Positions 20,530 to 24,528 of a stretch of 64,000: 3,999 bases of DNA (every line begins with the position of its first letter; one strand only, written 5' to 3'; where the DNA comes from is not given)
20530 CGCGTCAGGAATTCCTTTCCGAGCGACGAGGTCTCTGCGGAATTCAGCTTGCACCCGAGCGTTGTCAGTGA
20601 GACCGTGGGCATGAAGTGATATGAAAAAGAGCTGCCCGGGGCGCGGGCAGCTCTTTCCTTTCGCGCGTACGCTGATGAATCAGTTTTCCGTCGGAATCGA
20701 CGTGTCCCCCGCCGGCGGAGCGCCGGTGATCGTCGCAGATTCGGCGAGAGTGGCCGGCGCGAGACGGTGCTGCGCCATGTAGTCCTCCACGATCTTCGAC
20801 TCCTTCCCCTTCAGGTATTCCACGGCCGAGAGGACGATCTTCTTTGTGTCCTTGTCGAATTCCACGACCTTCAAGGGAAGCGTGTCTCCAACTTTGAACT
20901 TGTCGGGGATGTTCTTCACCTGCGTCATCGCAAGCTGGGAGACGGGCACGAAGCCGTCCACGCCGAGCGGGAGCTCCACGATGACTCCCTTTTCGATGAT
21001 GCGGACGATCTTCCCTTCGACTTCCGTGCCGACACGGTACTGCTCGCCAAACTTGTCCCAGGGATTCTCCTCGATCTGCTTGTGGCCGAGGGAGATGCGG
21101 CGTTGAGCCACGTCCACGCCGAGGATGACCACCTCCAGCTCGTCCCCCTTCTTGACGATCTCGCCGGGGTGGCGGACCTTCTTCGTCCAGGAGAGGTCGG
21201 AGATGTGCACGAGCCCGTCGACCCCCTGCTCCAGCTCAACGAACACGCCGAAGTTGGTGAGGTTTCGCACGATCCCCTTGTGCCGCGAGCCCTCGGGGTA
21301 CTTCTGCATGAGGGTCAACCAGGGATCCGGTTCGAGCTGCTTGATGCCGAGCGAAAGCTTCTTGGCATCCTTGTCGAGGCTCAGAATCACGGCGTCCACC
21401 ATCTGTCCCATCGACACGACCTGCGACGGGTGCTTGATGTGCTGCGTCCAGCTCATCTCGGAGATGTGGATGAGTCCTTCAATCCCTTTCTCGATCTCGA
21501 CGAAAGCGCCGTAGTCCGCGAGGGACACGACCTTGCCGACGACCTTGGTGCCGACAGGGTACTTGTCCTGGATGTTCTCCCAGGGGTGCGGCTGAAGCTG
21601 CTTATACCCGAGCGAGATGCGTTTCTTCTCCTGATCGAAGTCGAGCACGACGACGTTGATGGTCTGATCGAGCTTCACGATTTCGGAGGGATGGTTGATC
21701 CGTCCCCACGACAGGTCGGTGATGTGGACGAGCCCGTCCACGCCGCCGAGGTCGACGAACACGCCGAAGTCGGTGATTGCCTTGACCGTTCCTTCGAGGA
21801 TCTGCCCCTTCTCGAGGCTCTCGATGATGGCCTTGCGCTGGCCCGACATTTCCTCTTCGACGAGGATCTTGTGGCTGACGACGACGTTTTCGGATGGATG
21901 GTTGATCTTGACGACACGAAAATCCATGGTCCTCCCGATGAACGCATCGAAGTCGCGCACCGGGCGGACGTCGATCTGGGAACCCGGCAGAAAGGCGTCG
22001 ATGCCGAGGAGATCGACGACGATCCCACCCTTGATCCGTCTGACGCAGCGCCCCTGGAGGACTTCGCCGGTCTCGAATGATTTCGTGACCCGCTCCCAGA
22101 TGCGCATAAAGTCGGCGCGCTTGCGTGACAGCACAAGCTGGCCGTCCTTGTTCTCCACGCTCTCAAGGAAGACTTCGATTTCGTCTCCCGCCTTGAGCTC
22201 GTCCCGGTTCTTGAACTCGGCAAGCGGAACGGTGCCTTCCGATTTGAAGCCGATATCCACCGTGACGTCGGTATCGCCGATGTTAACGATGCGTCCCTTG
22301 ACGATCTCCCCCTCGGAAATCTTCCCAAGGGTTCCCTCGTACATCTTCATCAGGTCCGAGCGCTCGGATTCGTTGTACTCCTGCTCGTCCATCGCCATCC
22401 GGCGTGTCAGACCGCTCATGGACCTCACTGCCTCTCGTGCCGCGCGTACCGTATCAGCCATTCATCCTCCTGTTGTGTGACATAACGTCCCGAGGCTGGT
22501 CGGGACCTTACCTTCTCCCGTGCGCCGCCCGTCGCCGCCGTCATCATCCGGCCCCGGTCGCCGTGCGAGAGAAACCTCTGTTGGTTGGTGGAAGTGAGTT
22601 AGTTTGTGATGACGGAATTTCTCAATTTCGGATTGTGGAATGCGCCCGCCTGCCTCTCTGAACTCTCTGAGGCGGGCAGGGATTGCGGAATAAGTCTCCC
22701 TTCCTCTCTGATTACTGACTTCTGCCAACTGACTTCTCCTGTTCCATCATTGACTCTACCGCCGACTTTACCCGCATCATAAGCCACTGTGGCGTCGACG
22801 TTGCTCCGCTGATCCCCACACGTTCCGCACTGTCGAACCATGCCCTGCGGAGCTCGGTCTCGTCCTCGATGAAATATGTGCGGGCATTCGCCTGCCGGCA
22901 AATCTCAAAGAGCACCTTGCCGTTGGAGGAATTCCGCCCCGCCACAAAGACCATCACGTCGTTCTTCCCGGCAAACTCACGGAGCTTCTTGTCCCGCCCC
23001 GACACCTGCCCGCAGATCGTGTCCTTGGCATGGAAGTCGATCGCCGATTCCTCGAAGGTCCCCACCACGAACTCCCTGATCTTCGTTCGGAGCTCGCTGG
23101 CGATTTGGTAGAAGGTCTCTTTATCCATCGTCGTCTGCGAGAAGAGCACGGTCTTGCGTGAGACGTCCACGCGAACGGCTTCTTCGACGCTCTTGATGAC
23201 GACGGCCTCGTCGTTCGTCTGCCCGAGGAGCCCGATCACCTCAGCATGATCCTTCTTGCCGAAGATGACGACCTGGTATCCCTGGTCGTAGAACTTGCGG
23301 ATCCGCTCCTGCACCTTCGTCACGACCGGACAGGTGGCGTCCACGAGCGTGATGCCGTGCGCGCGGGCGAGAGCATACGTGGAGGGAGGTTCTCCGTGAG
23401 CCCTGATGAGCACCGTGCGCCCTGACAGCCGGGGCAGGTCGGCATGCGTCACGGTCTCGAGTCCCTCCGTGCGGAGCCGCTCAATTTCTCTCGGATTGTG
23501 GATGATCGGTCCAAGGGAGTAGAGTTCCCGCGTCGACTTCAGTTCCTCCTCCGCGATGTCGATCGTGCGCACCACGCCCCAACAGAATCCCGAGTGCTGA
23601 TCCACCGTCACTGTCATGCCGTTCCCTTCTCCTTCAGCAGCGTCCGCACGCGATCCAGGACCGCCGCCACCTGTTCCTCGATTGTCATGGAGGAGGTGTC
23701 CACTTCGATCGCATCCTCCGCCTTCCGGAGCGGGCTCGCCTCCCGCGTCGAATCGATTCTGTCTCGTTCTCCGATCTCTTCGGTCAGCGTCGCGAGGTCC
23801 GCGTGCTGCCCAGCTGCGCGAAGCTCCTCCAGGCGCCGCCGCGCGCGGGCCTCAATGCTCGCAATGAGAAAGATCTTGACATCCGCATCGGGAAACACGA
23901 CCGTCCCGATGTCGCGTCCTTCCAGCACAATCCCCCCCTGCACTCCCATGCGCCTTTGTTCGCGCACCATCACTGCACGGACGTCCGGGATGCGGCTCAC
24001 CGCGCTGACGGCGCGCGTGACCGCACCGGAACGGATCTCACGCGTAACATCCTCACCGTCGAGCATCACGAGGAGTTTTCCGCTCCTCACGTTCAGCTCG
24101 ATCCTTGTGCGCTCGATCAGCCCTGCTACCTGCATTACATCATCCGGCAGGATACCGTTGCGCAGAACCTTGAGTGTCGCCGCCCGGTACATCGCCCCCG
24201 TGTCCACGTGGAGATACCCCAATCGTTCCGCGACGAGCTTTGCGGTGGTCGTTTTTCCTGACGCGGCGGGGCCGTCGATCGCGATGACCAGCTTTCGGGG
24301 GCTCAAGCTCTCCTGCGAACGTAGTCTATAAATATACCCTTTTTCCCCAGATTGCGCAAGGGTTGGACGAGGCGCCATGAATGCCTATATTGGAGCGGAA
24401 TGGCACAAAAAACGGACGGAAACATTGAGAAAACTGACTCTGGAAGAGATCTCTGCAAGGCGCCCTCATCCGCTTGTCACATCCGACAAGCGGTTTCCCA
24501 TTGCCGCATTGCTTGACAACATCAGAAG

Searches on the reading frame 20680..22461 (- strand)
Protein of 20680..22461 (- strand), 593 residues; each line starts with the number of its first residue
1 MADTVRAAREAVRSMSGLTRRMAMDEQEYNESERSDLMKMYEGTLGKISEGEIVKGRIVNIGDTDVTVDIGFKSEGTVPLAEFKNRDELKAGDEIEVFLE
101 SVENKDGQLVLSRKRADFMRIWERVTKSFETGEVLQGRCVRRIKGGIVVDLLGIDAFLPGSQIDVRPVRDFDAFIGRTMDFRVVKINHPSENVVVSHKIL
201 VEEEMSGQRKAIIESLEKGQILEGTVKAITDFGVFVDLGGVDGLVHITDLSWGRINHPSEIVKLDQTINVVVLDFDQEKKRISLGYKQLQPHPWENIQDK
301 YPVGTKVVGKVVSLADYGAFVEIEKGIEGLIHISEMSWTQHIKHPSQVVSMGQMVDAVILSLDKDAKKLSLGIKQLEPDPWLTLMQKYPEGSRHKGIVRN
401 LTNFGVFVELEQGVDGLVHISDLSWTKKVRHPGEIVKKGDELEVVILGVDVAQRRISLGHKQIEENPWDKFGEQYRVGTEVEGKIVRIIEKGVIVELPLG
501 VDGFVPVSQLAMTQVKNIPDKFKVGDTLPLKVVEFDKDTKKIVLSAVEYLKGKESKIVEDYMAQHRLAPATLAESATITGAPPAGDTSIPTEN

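Call 42: search_protein_families(library=pfam, proteins=[window:20680-22461:-], max_evalue=0.00001)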
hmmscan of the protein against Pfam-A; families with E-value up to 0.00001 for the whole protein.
window:20680-22461:- (593 aa): 4 families
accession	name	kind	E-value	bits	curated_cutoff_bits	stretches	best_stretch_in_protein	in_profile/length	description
PF00575.29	S1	-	2.1e-97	320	22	6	216-287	2-74/74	S1 RNA binding domain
PF23459.1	S1_RRP5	-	1.1e-32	112.8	27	1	390-454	3-66/72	RRP5 S1 domain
PF21710.3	Spt6_S1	-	4.7e-15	56.1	27.5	0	311-368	24-81/91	Spt6, S1/OB domain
PF13509.12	S1_2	-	6.1e-08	33.1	21.8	0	51-99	2-48/61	S1 domain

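Call 86: find_homologous_proteins(query=window:20680-22461:-, max_evalue=1e-50)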
Query window:20680-22461:- (593 aa): 8000 proteins with E <= 1e-50 among 8000 candidates; the best 120 are listed.
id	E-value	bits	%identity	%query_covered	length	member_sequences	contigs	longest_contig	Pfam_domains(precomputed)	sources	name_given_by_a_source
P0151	0.0e+0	1244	94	100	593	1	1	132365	PF00575.30,PF23459.2,PF25522.2,PF21710.4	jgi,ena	-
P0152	0.0e+0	1237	94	100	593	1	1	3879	PF00575.30,PF23459.2,PF13509.13,PF21710.4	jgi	jgi:small subunit ribosomal protein S1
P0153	0.0e+0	1236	93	100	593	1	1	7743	PF17092.12,PF00575.30,PF23459.2,PF25522.2,PF21710.4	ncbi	-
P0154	0.0e+0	1230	92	100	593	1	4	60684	PF00575.30,PF23459.2,PF13509.13,PF21710.4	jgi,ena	-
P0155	0.0e+0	1227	93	100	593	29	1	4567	PF00575.30,PF23459.2,PF13509.13,PF21710.4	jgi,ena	-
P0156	0.0e+0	1225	92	100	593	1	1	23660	PF00575.30,PF23459.2,PF13509.13,PF21710.4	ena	-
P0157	0.0e+0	1223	93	100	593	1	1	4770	PF00575.30,PF23459.2,PF21710.4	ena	-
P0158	0.0e+0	1221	92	100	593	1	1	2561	PF00575.30,PF23459.2,PF13509.13,PF21710.4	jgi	-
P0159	0.0e+0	1221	92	100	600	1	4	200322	PF17092.12,PF00575.30,PF23459.2,PF13509.13,PF21710.4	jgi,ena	-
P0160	0.0e+0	1220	92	100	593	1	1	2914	PF00575.30,PF23459.2,PF21710.4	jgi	-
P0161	0.0e+0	1220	92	100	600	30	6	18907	PF17092.12,PF00575.30,PF23459.2,PF13509.13,PF21710.4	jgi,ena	jgi:small subunit ribosomal protein S1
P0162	0.0e+0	1219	92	100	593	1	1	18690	PF00575.30,PF23459.2,PF21710.4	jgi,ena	-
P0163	0.0e+0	1216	95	96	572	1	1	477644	PF00575.30,PF23459.2,PF13509.13,PF25522.2,PF21710.4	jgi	jgi:small subunit ribosomal protein S1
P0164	0.0e+0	1216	92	100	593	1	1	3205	PF17092.12,PF00575.30,PF23459.2,PF13509.13,PF21710.4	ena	-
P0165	0.0e+0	1212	92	100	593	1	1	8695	PF00575.30,PF23459.2,PF13509.13,PF21710.4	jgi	jgi:small subunit ribosomal protein S1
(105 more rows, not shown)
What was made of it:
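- On T9SS type-A cargo: The host is an uncultured Bacteroidota (call 86).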

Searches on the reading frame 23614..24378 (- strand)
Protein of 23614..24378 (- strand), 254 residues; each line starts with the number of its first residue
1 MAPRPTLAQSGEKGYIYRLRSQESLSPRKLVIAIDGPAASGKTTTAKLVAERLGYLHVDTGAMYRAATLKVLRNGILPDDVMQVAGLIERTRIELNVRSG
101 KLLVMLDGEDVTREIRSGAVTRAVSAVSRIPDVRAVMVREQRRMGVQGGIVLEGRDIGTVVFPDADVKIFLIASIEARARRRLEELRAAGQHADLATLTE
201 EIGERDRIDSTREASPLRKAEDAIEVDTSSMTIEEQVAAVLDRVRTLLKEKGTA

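Call 42: search_protein_families(library=pfam, proteins=[window:23614-24378:-], max_evalue=0.00001)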
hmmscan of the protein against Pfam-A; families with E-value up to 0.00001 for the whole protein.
window:23614-24378:- (254 aa): 2 families
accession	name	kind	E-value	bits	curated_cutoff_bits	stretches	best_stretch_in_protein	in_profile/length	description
PF02224.24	Cytidylate_kin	-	9.5e-71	238.3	26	1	32-245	1-210/211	Cytidylate kinase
PF13189.12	Cytidylate_kin2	-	1.4e-06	29.1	28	0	31-186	1-132/176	Cytidylate kinase-like family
